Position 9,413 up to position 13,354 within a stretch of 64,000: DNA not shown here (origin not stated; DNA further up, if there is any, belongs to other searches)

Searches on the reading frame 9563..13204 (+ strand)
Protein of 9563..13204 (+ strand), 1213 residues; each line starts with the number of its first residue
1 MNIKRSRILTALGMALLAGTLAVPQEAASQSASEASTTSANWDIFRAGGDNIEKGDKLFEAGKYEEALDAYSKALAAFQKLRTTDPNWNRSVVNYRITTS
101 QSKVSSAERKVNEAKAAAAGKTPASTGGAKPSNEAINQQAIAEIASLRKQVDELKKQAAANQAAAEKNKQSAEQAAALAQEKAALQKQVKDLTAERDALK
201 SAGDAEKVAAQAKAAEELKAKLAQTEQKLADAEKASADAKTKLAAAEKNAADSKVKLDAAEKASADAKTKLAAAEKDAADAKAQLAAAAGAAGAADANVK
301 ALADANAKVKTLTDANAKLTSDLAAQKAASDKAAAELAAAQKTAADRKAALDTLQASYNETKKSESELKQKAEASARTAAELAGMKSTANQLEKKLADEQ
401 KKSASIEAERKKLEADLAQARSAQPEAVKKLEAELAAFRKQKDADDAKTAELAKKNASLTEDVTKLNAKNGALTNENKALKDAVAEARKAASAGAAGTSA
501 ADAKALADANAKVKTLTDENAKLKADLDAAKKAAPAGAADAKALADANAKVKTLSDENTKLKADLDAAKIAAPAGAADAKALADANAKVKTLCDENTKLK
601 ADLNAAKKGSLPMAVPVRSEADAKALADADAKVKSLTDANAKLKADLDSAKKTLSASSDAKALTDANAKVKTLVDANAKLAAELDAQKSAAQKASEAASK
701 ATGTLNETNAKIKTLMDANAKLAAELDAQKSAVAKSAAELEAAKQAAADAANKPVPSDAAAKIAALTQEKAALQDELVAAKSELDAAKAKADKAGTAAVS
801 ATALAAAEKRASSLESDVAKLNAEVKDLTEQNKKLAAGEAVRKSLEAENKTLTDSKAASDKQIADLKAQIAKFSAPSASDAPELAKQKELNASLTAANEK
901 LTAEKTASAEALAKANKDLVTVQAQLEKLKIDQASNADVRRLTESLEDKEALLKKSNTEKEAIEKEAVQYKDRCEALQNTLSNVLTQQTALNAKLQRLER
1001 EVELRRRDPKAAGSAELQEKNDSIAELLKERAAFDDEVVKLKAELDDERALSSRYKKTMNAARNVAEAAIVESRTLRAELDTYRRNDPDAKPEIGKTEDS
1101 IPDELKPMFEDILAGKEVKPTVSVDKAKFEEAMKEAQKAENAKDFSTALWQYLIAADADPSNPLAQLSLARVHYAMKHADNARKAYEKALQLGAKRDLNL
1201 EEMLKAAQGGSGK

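Call 16: search_protein_families(library=pfam, proteins=[window:9563-13204:+])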
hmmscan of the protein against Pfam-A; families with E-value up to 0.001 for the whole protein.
window:9563-13204:+ (1213 aa): 3 families
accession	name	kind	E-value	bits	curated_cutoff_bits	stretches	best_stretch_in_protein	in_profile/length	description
PF00515.34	TPR_1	-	8.5e-06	25.8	27.8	0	54-76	7-29/34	Tetratricopeptide repeat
PF13414.12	TPR_11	-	1.3e-05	25.3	26.8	0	55-76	1-22/42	TPR repeat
PF07719.23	TPR_2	-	2.3e-05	24.6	27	0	1165-1192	3-30/34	Tetratricopeptide repeat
